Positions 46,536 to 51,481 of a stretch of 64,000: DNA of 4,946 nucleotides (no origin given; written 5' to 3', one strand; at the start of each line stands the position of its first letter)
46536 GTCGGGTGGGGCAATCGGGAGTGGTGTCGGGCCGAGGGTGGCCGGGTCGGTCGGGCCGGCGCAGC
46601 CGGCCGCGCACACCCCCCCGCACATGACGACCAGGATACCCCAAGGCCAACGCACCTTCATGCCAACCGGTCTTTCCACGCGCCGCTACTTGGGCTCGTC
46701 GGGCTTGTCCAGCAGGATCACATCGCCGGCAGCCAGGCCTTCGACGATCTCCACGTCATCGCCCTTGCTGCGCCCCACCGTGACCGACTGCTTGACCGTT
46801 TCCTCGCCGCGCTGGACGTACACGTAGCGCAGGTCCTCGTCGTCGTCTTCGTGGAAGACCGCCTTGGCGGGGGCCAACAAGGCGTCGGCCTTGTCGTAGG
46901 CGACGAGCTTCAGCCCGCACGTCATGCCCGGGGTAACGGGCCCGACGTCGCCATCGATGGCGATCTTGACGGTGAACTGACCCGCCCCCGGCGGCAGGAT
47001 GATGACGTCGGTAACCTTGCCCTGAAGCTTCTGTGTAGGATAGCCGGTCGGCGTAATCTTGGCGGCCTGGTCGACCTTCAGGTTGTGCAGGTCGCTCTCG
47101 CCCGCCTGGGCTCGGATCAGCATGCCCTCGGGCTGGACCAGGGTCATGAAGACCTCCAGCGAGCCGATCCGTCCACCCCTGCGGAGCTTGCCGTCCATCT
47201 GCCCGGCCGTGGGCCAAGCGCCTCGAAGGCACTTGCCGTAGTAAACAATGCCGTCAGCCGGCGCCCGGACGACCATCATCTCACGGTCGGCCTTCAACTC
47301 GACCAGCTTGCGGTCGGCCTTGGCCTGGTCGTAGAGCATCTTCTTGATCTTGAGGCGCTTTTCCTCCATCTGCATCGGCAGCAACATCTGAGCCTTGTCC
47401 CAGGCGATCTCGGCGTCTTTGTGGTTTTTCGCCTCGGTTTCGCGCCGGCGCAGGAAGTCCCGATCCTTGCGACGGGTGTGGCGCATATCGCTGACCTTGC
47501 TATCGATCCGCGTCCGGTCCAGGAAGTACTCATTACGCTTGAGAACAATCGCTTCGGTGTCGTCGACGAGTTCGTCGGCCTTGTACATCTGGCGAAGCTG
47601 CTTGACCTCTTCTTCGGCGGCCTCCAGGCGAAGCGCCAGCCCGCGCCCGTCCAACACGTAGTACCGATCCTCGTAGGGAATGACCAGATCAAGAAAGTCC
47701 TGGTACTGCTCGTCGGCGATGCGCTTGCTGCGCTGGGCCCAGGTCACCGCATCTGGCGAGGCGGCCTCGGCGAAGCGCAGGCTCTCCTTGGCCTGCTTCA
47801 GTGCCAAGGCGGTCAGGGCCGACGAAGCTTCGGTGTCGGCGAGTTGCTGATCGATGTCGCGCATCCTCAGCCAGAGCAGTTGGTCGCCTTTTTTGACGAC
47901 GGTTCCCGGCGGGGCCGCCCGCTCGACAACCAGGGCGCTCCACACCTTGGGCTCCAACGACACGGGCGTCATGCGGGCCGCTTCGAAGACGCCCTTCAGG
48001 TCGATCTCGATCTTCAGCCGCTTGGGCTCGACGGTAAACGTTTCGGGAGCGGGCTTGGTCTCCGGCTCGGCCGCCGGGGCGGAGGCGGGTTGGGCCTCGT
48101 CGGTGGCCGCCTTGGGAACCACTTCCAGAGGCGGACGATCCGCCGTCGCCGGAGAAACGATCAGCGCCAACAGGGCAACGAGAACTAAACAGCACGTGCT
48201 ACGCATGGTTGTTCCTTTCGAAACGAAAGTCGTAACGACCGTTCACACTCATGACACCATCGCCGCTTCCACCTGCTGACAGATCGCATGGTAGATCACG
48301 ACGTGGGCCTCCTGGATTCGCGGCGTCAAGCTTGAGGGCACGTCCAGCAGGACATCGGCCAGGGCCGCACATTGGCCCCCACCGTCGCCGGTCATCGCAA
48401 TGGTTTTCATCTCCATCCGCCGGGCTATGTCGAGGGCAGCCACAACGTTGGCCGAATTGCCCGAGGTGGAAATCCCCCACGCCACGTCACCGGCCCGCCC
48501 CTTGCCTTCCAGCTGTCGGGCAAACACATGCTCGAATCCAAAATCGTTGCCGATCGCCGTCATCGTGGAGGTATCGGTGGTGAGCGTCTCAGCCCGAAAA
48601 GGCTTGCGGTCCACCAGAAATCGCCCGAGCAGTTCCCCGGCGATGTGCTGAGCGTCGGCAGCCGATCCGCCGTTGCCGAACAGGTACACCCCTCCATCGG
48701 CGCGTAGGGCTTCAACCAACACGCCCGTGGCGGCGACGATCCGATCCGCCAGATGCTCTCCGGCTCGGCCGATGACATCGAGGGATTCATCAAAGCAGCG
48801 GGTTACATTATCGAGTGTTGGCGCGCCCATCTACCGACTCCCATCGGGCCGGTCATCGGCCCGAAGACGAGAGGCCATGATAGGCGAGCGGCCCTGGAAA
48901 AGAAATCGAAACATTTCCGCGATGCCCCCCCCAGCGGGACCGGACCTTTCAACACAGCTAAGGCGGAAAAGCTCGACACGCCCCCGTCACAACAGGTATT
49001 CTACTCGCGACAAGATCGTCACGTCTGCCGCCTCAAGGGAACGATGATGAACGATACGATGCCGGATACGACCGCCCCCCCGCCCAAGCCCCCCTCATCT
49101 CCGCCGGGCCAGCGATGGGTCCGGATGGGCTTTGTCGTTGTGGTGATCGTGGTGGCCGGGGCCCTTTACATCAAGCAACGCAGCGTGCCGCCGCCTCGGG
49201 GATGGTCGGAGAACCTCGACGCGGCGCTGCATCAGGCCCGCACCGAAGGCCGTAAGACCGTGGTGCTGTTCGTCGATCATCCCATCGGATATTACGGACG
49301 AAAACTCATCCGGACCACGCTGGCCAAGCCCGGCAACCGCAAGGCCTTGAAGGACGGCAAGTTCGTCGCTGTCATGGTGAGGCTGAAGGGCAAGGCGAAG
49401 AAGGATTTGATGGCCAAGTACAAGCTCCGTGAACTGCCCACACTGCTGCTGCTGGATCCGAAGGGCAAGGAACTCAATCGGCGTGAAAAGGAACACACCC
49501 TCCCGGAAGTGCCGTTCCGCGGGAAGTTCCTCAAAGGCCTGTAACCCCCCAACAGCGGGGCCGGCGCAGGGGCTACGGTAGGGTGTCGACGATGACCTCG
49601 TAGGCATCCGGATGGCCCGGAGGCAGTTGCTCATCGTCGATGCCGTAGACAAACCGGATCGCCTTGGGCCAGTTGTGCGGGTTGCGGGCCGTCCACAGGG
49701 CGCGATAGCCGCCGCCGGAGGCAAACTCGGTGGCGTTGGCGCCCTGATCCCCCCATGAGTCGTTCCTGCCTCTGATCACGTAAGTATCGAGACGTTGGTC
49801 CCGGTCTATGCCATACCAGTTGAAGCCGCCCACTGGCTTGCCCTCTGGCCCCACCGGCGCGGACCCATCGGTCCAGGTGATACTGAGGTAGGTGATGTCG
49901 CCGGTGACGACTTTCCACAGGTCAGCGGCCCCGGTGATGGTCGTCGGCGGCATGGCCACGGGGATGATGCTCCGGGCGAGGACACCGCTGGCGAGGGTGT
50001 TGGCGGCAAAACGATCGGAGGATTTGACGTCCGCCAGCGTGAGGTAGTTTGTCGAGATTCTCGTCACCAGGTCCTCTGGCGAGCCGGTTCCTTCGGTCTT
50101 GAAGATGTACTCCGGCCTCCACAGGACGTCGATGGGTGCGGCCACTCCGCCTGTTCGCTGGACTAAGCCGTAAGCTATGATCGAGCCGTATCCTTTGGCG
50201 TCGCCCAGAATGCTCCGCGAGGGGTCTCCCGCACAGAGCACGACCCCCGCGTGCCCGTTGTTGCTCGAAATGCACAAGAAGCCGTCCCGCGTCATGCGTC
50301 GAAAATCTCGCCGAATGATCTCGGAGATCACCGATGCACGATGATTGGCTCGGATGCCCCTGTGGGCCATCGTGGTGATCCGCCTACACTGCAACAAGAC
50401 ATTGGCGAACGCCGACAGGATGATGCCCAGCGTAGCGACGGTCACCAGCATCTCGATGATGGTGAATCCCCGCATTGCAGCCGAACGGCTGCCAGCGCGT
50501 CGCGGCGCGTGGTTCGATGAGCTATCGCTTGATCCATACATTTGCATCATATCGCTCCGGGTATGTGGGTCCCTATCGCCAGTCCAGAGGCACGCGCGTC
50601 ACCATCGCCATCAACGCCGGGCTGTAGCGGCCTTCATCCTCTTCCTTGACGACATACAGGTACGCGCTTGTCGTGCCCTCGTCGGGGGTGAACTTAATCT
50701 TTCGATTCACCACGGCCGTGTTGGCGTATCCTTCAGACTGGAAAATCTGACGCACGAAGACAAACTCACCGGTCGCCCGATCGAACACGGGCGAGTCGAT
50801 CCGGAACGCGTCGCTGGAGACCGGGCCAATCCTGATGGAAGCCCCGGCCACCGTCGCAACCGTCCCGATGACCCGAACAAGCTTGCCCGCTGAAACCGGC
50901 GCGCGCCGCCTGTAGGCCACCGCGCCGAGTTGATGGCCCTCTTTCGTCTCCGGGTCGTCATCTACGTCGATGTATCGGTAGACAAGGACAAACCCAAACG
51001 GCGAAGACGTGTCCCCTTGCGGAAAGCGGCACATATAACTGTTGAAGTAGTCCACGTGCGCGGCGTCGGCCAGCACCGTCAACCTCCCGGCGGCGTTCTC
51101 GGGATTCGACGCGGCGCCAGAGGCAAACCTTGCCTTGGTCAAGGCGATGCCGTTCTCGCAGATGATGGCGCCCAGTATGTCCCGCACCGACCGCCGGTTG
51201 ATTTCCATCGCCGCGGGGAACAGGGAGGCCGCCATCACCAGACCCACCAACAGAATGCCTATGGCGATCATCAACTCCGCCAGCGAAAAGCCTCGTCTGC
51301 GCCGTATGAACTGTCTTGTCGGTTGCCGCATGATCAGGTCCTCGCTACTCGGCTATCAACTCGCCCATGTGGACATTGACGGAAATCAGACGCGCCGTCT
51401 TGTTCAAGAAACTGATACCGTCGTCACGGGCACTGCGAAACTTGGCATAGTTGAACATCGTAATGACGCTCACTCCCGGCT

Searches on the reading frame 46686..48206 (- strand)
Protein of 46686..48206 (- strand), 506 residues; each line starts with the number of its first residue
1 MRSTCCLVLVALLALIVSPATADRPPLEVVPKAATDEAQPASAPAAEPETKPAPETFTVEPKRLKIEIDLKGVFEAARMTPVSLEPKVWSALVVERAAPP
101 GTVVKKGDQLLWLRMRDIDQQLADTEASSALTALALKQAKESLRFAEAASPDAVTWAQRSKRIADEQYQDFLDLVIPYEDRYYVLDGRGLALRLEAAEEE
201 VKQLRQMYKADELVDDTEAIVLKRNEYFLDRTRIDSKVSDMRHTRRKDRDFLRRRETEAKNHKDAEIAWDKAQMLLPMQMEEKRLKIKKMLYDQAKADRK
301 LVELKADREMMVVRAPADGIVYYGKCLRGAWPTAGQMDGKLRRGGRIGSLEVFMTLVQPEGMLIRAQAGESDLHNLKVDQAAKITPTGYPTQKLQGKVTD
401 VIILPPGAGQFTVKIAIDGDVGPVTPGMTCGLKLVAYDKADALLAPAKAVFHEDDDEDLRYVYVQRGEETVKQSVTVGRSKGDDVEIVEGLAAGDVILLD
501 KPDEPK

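Call 4: search_protein_families(library=pfam, proteins=[window:46686-48206:-], max_evalue=0.01)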
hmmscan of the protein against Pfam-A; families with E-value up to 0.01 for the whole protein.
window:46686-48206:- (506 aa): 2 families
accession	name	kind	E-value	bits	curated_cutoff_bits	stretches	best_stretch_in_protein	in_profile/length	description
PF16576.10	HlyD_D23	-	9e-05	22.3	30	1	340-401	123-184/214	Barrel-sandwich domain of CusB or HlyD membrane-fusion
PF13437.12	HlyD_3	-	0.0016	19.6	22.2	0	344-420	18-96/106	HlyD family secretion protein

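Call 5: search_protein_families(library=ncbifam, proteins=[window:46686-48206:-], max_evalue=0.01)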
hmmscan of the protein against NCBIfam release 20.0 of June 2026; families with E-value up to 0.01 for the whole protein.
window:46686-48206:- (506 aa): 10 families
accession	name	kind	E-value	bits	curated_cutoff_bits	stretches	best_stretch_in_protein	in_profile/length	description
TIGR01730.1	RND_mfp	subfamily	3.5e-20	72.2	94.9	1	263-499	81-307/322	efflux RND transporter periplasmic adaptor subunit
TIGR00999.1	8a0102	subfamily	3.1e-13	49.5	319.3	1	280-497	60-262/271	CzcB/NccB family metal efflux transporter periplasmic adaptor subunit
NF008606.0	PRK11578.1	equivalog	2.7e-12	46.5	342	1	280-500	153-363/371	macrolide transporter subunit MacA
NF038010.1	ABC_adapt_DarC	equivalog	1e-07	31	450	1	437-499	340-402/417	darobactin export ABC transporter periplasmic adaptor subunit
NF033138.2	RND-peri-MexC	equivalog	1.8e-06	27.3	625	1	382-499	243-357/375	MexC family multidrug efflux RND transporter periplasmic adaptor subunit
TIGR00998.1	8a0101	subfamily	2.1e-06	26.9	390.8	1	90-401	50-281/334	EmrA/EmrK family multidrug efflux transporter periplasmic adaptor subunit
NF000272.2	OqxA_adapt_sub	exception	0.00018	20.6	835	1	366-500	236-365/391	multidrug efflux RND transporter periplasmic adaptor subunit OqxA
TIGR02971.1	heterocyst_DevB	subfamily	0.00044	19.7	129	0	239-401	133-278/327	ABC exporter membrane fusion protein, DevB family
NF033834.1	RND_adapt_MexA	exception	0.00054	19.2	750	0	352-498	196-345/373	multidrug efflux RND transporter periplasmic adaptor subunit MexA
NF007850.1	PRK10559.1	equivalog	0.0059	15.8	400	0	291-399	130-220/303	p-hydroxybenzoic acid efflux pump subunit AaeA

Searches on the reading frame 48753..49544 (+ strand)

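Call 4: search_protein_families(library=pfam, proteins=[window:48753-49544:+], max_evalue=0.01)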
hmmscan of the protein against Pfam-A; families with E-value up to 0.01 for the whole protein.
window:48753-49544:+ (263 aa): 1 family
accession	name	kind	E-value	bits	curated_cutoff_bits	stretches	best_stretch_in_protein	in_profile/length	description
PF13098.12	Thioredoxin_2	-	0.00034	21.3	27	1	164-243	3-90/104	Thioredoxin-like domain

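Call 5: search_protein_families(library=ncbifam, proteins=[window:48753-49544:+], max_evalue=0.01)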
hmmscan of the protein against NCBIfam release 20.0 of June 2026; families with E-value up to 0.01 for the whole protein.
window:48753-49544:+ (263 aa): 2 families
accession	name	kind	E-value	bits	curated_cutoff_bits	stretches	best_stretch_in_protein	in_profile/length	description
NF045694.1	seleno_TsoB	exception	2.8e-05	22.4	805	1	121-243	429-552/572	rhodanese/DsbD fusion-like selenoprotein TsoB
NF001419.0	PRK00293.1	subfamily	0.001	17.7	330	1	153-243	464-553/574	protein-disulfide reductase DsbD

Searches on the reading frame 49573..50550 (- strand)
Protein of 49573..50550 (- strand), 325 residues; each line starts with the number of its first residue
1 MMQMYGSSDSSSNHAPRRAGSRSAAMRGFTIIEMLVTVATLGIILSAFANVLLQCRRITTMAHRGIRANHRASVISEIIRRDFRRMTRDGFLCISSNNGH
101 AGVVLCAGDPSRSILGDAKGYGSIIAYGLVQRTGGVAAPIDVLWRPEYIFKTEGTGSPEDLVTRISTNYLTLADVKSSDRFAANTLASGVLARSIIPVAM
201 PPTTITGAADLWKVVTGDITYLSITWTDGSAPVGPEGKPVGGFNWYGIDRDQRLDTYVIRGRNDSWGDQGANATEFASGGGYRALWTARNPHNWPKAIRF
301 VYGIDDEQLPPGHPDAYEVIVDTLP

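Call 4: search_protein_families(library=pfam, proteins=[window:49573-50550:-], max_evalue=0.01)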
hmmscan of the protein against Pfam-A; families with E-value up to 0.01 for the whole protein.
window:49573-50550:- (325 aa): 1 family
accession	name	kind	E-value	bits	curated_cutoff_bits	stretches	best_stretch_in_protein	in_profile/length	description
PF07963.17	N_methyl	-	0.00043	20.2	21.2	1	27-47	5-25/27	Prokaryotic N-terminal methylation motif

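Call 5: search_protein_families(library=ncbifam, proteins=[window:49573-50550:-], max_evalue=0.01)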
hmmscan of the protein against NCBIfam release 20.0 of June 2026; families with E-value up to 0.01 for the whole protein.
window:49573-50550:- (325 aa): 4 families
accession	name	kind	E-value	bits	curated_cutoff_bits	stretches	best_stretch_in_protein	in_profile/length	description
TIGR02532.1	IV_pilin_GFxxxE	domain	0.0012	18.6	16.3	1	27-47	2-22/24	prepilin-type N-terminal cleavage/methylation domain-containing protein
TIGR02523.1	type_IV_pilV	equivalog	0.0035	17.8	52.2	1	27-81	2-56/139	type IV pilus modification protein PilV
TIGR02599.1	TIGR02599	subfamily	0.005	16.1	256.5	0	28-64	1-37/361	Verru_Chthon cassette protein C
NF038303.1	EPS_HpsB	equivalog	0.0071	16.4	150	0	27-53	3-29/211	hormogonium polysaccharide secretion pseudopilin HpsB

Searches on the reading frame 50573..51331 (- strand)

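Call 4: search_protein_families(library=pfam, proteins=[window:50573-51331:-], max_evalue=0.01)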
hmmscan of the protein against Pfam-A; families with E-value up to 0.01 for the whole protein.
window:50573-51331:- (252 aa): 1 family
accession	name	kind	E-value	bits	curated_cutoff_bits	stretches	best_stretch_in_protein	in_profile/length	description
PF07963.17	N_methyl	-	9.3e-07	28.6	21.2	1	10-34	2-26/27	Prokaryotic N-terminal methylation motif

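Call 5: search_protein_families(library=ncbifam, proteins=[window:50573-51331:-], max_evalue=0.01)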
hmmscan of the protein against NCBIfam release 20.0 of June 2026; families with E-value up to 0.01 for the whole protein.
window:50573-51331:- (252 aa): 3 families
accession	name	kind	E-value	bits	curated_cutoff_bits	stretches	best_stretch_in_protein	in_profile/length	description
TIGR02532.1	IV_pilin_GFxxxE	domain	8.9e-05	22.2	16.3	1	12-35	1-24/24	prepilin-type N-terminal cleavage/methylation domain-containing protein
TIGR02598.1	TIGR02598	subfamily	0.0028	17.9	51.4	1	14-50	1-37/151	Verru_Chthon cassette protein B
NF007848.0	PRK10557.1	equivalog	0.0078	15.5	120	0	8-42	6-40/192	prepilin peptidase-dependent protein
